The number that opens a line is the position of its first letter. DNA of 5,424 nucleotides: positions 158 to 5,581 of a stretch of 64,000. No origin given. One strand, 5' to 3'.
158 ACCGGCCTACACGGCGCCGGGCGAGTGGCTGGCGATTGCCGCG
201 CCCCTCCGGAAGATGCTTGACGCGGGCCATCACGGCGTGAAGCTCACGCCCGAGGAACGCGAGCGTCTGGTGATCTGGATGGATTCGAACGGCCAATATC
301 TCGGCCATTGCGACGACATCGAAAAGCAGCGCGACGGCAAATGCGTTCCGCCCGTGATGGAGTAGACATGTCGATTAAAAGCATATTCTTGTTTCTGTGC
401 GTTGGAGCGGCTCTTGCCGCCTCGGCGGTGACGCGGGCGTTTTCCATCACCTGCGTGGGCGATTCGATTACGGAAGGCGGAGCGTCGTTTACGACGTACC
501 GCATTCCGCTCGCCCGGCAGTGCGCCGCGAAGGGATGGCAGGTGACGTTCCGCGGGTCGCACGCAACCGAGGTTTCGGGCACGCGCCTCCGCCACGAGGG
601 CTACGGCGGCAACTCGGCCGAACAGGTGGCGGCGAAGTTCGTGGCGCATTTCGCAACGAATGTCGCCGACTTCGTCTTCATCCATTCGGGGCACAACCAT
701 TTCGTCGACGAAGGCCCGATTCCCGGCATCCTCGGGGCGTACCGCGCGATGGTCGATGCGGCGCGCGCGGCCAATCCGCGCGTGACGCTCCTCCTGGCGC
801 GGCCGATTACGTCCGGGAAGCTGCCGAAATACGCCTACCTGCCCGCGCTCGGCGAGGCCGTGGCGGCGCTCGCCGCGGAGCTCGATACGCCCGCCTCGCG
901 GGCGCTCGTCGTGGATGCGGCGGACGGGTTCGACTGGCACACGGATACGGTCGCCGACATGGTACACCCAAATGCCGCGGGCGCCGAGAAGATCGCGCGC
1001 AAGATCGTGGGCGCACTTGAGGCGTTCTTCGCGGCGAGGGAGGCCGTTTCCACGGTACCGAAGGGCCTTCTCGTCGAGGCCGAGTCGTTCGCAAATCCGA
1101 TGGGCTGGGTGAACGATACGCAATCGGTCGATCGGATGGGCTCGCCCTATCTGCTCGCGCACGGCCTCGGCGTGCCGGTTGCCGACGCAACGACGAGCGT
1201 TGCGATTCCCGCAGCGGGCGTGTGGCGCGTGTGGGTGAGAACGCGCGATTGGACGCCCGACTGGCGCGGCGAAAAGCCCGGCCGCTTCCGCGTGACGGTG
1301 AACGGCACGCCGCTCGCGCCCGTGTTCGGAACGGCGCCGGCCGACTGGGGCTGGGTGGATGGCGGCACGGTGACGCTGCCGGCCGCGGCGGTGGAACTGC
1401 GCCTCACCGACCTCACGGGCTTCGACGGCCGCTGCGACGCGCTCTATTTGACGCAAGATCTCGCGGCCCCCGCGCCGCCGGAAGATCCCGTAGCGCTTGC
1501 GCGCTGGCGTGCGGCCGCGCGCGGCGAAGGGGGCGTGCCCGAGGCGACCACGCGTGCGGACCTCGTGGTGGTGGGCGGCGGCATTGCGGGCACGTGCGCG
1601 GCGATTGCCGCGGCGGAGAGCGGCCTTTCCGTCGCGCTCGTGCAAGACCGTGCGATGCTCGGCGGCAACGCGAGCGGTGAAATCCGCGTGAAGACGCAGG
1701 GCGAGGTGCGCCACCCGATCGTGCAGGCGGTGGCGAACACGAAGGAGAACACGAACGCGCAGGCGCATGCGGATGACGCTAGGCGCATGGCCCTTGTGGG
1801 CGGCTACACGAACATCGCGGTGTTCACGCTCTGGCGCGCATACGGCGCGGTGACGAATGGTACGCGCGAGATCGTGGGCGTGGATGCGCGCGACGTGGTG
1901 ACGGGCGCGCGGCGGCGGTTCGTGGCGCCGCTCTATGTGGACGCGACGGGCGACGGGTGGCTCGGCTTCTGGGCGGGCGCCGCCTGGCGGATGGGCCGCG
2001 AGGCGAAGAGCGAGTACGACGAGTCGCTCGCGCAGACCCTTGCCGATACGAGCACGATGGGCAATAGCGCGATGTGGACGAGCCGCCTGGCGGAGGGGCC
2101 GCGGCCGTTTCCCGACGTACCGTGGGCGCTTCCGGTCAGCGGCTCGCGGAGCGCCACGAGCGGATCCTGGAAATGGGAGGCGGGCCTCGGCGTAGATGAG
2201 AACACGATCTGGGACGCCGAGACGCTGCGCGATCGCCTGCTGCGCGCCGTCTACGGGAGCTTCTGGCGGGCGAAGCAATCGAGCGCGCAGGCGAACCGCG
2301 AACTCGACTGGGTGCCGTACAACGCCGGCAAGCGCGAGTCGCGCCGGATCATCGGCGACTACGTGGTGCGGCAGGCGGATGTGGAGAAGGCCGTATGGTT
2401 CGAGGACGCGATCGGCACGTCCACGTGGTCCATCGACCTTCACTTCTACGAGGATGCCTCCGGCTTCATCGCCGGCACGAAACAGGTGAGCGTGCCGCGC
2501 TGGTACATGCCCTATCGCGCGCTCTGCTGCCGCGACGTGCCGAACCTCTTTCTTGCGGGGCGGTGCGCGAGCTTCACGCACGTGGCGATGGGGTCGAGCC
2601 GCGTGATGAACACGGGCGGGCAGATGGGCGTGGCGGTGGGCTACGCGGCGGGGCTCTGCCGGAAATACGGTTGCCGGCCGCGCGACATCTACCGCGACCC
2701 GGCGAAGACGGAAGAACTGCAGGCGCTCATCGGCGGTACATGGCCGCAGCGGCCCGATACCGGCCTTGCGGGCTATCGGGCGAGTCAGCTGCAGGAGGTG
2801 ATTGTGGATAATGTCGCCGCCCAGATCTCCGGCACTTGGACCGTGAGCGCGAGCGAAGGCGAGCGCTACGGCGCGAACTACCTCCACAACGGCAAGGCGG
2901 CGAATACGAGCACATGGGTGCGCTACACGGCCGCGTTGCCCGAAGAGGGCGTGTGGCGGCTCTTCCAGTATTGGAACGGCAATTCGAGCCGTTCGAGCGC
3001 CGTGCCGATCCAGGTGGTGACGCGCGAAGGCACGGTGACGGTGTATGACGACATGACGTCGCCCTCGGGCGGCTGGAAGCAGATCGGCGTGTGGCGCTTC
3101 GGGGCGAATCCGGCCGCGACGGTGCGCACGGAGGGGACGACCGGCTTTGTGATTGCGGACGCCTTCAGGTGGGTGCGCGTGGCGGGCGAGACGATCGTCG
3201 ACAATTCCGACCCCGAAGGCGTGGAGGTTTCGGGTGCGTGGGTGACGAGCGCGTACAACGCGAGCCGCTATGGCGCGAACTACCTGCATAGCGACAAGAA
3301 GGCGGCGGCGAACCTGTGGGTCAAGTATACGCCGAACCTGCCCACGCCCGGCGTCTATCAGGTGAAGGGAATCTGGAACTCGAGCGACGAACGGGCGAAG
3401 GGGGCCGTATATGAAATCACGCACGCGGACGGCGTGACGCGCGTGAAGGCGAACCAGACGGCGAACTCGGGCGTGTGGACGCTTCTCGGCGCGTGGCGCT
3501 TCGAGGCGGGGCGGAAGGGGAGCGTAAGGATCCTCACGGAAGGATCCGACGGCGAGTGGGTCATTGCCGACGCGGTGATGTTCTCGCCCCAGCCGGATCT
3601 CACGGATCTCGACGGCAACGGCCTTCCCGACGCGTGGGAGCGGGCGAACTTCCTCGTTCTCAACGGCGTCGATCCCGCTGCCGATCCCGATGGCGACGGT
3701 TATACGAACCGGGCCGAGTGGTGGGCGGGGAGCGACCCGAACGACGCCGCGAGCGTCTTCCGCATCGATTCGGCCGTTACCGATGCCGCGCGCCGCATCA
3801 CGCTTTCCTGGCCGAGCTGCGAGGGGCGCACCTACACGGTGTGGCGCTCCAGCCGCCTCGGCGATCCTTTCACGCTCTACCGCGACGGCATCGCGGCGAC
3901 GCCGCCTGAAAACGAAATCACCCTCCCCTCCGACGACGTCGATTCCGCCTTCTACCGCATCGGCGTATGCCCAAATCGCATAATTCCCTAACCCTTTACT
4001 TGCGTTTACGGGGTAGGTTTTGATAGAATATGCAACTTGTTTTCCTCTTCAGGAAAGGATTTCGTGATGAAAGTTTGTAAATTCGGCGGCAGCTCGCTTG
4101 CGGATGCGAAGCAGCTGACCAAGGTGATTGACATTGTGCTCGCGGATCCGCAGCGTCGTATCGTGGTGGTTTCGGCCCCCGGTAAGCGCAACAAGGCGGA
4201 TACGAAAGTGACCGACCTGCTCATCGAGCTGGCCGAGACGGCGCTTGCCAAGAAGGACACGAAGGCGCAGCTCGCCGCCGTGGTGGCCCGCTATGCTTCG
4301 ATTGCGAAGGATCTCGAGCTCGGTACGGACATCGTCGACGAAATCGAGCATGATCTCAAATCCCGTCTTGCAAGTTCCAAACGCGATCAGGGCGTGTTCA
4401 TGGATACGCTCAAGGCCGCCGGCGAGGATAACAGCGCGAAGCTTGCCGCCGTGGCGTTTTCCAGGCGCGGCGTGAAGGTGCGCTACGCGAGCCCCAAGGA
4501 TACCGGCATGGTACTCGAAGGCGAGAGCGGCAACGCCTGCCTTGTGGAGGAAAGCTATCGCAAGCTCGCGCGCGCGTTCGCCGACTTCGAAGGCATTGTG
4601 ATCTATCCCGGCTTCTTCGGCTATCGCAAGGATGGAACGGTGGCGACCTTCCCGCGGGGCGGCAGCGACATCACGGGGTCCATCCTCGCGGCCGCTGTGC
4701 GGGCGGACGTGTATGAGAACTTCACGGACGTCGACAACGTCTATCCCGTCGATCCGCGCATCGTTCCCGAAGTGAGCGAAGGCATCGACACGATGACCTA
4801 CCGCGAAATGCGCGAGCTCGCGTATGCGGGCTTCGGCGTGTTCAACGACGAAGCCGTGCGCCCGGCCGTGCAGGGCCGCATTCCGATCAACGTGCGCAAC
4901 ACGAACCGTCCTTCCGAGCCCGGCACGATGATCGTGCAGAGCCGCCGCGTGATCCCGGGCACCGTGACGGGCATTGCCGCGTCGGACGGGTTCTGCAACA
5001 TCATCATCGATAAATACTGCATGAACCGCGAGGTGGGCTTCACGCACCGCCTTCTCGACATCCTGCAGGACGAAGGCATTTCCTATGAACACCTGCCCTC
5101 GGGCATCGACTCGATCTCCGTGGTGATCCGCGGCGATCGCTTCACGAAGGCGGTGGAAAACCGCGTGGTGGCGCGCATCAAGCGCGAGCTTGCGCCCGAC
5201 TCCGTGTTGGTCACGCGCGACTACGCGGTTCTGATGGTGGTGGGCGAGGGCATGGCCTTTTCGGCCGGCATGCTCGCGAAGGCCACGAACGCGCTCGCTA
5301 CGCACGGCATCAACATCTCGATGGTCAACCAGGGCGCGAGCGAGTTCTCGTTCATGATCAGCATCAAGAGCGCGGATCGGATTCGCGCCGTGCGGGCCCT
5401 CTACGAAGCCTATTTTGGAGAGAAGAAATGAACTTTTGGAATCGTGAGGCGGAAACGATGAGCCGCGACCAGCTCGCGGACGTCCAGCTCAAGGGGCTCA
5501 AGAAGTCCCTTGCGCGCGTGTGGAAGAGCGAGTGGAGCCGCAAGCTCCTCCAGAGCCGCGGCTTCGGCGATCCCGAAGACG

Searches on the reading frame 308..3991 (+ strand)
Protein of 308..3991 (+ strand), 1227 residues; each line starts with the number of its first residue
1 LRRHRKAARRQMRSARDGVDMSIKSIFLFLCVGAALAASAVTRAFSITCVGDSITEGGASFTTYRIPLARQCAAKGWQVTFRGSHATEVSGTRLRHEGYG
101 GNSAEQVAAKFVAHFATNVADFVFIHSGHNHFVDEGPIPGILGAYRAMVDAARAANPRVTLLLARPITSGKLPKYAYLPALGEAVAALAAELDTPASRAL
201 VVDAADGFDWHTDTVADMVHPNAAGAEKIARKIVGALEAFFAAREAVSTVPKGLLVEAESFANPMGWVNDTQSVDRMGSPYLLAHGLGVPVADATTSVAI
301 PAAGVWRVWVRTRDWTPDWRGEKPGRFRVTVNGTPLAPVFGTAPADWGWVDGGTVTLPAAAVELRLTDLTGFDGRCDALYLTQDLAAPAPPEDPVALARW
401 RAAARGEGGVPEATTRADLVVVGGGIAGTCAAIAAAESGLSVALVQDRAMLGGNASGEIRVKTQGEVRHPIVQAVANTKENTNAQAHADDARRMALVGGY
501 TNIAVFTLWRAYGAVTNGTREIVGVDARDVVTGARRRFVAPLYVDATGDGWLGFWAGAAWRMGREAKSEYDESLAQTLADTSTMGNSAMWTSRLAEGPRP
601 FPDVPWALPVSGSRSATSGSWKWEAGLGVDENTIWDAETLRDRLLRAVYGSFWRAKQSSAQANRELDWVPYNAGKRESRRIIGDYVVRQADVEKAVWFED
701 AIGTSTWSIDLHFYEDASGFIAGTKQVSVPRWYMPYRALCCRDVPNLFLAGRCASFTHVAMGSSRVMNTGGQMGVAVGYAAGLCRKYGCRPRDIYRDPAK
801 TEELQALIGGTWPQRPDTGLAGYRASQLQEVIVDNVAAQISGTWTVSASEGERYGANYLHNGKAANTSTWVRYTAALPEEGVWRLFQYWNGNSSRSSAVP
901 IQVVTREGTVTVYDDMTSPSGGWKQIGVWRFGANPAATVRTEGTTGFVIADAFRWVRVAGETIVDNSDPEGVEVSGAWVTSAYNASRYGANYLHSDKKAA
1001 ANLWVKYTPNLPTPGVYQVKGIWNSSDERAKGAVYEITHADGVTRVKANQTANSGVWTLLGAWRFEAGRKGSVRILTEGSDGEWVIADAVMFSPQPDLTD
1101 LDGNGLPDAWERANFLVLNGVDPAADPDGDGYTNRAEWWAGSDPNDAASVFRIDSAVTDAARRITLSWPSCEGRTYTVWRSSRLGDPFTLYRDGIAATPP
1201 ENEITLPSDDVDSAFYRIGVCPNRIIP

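Call 12: search_protein_families(library=pfam, proteins=[window:308-3991:+], max_evalue=0.001)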
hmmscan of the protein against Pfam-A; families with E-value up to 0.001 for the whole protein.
window:308-3991:+ (1227 aa): 9 families
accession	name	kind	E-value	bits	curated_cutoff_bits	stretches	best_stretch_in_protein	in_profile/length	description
PF12831.13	FAD_oxidored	-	1.7e-63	215.8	27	1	418-805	1-413/416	FAD dependent oxidoreductase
PF25275.1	Golvesin_C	-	8.8e-46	155.7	31.6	2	962-1092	1-130/132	Golvesin C-terminal domain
PF13472.12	Lipase_GDSL_2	-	3.1e-15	57.6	32.9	1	49-227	1-177/178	GDSL-like Lipase/Acylhydrolase family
PF13450.12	NAD_binding_8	-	1.1e-06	29.3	21.9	1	421-470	1-46/68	NAD(P)-binding Rossmann-like domain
PF18884.5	TSP3_bac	-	1.4e-05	25.2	25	1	1126-1147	1-22/22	Bacterial TSP3 repeat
PF07992.20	Pyr_redox_2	-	1.9e-05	24.7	26.1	1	418-486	2-58/291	Pyridine nucleotide-disulphide oxidoreductase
PF00890.30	FAD_binding_2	-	3.3e-05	23.7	20.4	1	418-509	1-97/414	FAD binding domain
PF01134.28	GIDA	-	8.1e-05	22.3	22.1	1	418-447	1-30/391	Glucose inhibited division protein A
PF00657.28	Lipase_GDSL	-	0.00097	19.8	23.6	0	47-233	1-208/208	GDSL-like Lipase/Acylhydrolase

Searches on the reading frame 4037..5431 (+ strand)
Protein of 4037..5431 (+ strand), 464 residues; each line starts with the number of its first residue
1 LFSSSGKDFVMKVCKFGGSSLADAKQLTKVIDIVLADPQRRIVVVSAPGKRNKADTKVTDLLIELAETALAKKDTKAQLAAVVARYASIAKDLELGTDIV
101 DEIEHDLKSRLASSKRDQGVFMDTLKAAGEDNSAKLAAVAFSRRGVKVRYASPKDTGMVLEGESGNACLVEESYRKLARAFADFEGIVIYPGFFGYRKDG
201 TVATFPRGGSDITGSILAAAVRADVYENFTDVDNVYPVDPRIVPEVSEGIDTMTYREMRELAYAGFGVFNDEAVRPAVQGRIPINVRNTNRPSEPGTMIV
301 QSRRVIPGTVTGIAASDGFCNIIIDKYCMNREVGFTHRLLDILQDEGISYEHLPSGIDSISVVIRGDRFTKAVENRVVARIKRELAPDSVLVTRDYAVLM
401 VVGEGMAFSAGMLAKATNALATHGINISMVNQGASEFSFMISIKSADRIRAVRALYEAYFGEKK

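Call 12: search_protein_families(library=pfam, proteins=[window:4037-5431:+], max_evalue=0.001)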
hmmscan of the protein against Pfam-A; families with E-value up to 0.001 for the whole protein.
window:4037-5431:+ (464 aa): 4 families
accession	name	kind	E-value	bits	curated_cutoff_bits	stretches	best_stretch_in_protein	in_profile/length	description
PF00696.33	AA_kinase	-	2.8e-31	109.5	24.9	1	12-288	3-234/234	Amino acid kinase family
PF22468.2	ACT_9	-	3.5e-21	75.2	27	1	400-458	2-60/61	ACT domain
PF13840.12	ACT_7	-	7.2e-12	45.4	27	1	393-456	3-64/65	ACT domain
PF01842.31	ACT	-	1.1e-07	31.9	27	1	410-454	11-59/66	ACT domain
